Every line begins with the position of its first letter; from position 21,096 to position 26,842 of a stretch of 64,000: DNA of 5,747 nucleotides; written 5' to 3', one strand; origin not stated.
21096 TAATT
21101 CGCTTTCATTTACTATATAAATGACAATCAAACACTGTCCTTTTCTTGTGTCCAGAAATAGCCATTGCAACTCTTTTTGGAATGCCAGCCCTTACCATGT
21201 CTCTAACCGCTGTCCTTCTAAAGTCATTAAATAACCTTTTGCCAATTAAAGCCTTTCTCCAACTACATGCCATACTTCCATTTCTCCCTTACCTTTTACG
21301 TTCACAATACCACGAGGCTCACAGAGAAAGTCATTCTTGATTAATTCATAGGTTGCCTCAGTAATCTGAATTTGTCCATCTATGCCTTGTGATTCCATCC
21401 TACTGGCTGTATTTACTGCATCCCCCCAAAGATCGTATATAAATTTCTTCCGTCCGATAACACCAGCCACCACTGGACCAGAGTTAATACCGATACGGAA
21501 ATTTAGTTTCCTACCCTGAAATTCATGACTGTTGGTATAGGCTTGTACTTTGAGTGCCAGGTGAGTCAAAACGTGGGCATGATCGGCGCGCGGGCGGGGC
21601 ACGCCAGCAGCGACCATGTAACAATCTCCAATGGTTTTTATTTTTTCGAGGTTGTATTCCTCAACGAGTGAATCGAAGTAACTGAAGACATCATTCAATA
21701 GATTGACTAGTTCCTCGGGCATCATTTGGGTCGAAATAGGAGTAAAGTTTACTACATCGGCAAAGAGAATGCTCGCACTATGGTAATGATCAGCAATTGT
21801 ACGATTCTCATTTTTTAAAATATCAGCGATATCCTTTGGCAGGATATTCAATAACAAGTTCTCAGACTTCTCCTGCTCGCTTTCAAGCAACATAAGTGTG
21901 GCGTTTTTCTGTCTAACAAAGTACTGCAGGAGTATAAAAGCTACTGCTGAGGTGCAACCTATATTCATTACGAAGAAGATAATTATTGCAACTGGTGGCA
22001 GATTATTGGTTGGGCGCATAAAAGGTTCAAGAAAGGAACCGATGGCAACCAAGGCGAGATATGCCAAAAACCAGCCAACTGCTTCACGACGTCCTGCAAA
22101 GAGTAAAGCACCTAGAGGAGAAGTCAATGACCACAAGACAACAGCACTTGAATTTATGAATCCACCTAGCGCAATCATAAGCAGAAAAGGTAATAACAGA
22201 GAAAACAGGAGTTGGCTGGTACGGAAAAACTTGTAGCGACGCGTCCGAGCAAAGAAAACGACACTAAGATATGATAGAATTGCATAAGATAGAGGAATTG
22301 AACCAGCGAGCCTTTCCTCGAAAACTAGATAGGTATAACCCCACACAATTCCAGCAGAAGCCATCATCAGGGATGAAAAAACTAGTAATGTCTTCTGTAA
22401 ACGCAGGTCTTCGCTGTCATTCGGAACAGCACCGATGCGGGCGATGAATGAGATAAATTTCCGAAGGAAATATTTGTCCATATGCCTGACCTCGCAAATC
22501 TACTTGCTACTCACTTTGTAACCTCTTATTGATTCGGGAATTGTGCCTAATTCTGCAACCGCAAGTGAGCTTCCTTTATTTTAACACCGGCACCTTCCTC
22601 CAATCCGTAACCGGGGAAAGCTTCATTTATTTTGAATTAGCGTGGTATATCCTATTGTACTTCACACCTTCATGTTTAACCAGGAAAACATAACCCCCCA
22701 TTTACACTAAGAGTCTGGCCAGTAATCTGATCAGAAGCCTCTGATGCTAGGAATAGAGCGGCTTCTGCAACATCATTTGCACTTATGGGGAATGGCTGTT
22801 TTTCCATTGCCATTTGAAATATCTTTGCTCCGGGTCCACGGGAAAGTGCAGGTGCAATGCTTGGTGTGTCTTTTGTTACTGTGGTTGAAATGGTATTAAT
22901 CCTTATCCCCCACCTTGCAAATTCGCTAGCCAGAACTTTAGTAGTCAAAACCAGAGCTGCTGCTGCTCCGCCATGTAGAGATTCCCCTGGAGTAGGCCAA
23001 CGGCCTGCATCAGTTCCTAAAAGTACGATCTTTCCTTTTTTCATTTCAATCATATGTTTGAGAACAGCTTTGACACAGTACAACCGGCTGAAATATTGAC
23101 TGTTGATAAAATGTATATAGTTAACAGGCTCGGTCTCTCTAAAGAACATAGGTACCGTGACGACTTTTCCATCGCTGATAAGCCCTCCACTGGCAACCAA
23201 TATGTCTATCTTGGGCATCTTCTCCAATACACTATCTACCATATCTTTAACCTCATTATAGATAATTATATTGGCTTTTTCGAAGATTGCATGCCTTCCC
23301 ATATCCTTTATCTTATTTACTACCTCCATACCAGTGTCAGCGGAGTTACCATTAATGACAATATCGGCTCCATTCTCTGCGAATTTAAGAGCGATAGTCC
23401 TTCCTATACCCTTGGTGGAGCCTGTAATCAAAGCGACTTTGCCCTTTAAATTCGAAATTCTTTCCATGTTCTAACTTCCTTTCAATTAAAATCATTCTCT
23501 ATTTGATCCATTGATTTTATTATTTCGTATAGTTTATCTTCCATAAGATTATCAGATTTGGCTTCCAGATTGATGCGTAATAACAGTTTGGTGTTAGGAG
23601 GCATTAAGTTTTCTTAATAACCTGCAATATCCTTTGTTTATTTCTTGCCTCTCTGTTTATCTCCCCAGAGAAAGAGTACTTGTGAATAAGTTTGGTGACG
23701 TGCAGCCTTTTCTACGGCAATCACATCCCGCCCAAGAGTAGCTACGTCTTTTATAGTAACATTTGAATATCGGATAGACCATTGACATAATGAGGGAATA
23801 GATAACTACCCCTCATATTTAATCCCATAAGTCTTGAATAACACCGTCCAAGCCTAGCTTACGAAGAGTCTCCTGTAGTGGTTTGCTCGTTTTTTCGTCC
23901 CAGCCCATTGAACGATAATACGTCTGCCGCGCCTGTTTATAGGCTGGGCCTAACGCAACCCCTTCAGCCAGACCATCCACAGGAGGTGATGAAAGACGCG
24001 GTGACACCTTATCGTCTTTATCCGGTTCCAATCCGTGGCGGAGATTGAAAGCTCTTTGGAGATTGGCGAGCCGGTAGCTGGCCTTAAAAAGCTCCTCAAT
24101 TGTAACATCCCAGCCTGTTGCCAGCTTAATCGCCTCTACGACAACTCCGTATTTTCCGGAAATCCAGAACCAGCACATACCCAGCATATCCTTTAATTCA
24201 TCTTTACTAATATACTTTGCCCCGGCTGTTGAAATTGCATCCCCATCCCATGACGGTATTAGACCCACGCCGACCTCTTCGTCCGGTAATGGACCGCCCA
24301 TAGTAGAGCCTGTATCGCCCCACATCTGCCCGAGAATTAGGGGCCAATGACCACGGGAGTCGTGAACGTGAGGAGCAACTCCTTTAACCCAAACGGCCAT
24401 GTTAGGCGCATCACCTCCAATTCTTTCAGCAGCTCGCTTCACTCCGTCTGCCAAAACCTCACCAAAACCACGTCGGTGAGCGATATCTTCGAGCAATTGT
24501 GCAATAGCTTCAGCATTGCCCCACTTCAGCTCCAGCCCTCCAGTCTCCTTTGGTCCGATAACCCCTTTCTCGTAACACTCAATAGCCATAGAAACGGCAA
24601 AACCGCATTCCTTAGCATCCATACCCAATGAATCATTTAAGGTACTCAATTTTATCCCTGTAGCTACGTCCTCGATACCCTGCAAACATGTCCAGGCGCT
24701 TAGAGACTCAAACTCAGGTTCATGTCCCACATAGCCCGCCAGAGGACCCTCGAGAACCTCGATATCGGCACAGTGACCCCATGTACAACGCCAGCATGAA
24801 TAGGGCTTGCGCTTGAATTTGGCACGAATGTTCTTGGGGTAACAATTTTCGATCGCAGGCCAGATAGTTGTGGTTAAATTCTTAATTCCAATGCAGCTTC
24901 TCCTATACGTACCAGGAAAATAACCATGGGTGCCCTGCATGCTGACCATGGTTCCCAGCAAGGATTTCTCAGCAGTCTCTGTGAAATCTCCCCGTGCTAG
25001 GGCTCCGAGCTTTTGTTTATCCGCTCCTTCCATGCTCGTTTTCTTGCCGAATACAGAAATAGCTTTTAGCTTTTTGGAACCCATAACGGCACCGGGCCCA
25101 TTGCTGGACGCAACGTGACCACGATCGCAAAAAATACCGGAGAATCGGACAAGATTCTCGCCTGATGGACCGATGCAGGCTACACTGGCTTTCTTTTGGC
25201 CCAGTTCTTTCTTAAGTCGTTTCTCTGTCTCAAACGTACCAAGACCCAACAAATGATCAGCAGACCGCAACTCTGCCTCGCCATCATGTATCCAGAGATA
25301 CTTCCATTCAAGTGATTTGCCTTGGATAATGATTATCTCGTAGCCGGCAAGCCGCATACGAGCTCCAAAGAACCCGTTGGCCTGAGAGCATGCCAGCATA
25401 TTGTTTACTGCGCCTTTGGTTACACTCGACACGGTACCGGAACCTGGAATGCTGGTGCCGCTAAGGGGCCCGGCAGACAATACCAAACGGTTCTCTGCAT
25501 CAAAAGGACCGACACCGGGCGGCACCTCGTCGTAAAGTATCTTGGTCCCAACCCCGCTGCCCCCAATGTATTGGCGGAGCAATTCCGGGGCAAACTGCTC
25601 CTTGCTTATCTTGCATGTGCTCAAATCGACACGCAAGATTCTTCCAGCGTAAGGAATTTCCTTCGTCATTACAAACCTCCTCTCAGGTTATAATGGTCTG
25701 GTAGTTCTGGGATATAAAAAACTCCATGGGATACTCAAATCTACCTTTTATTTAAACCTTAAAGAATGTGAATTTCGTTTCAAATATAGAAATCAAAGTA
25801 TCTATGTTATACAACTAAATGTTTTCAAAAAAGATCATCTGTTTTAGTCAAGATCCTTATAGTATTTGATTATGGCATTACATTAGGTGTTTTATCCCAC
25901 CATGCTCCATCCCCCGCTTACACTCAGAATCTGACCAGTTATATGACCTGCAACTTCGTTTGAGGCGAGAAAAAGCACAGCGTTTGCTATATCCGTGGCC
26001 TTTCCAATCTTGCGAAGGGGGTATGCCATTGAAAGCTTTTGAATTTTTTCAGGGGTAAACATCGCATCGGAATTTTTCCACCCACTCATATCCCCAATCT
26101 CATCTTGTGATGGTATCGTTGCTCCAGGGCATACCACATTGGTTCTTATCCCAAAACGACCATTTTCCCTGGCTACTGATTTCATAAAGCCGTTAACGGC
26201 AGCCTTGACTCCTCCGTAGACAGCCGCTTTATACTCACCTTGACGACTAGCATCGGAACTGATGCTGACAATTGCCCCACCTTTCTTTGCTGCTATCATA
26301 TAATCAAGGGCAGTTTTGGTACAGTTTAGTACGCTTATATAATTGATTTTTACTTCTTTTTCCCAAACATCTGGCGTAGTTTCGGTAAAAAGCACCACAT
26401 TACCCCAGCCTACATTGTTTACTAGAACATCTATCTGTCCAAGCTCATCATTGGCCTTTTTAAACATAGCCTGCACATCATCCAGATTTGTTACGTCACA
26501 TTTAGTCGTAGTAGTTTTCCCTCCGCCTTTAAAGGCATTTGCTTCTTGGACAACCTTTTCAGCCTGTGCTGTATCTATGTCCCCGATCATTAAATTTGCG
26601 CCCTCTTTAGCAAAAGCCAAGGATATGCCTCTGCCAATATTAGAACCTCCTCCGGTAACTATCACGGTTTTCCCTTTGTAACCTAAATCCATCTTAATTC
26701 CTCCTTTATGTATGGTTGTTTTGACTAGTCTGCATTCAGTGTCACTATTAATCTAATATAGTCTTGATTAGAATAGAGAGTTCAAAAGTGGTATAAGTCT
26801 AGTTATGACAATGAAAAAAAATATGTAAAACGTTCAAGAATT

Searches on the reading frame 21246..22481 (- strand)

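Call 58: search_protein_families(library=pfam, proteins=[window:21246-22481:-], max_evalue=0.00001)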
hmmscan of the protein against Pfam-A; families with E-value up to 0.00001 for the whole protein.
window:21246-22481:- (411 aa): 1 family
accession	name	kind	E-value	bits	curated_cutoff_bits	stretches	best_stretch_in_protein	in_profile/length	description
PF00211.25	Guanylate_cyc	-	2.7e-61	206.8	21.9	1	231-406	4-181/183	Adenylate and Guanylate cyclase catalytic domain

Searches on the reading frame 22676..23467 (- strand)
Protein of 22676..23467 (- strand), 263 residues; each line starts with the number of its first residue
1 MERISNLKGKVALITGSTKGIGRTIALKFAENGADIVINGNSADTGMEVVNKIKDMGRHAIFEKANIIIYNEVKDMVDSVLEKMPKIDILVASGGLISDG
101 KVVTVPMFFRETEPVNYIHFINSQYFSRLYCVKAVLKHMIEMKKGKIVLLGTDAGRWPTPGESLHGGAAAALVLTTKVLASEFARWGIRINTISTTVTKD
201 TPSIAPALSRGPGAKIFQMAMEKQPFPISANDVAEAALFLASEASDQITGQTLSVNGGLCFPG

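Call 58: search_protein_families(library=pfam, proteins=[window:22676-23467:-], max_evalue=0.00001)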
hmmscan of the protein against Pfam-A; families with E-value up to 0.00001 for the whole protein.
window:22676-23467:- (263 aa): 3 families
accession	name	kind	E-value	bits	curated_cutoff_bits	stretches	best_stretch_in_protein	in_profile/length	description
PF13561.12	adh_short_C2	-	1.1e-35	123.8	27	1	18-259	5-235/236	Enoyl-(Acyl carrier protein) reductase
PF00106.31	adh_short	-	1.1e-34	120.1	26.6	1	10-202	1-185/195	short chain dehydrogenase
PF08659.16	KR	-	3.8e-07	30.6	22.6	1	12-102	3-97/180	KR domain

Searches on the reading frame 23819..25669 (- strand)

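Call 59: search_protein_families(library=pfam, proteins=[window:23819-25669:-], max_evalue=0.00001)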
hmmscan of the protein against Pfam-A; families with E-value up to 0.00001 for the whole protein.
window:23819-25669:- (616 aa): 2 families
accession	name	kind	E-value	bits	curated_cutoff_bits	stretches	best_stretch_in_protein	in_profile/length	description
PF01314.23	AFOR_C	-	5.1e-77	260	27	1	240-607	18-385/385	Aldehyde ferredoxin oxidoreductase, domains 2 & 3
PF02730.20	AFOR_N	-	1.4e-66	224.5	29.8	1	9-208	1-198/199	Aldehyde ferredoxin oxidoreductase, N-terminal domain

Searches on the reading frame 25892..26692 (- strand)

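Call 59: search_protein_families(library=pfam, proteins=[window:25892-26692:-], max_evalue=0.00001)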
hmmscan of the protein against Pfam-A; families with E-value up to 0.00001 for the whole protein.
window:25892-26692:- (266 aa): 3 families
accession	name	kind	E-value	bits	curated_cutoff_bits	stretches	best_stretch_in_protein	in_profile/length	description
PF13561.12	adh_short_C2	-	3e-51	174.7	27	1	17-263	6-236/236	Enoyl-(Acyl carrier protein) reductase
PF00106.31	adh_short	-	4.5e-49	167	26.6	1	8-192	1-182/195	short chain dehydrogenase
PF08659.16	KR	-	6e-10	39.8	22.6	1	9-182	2-168/180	KR domain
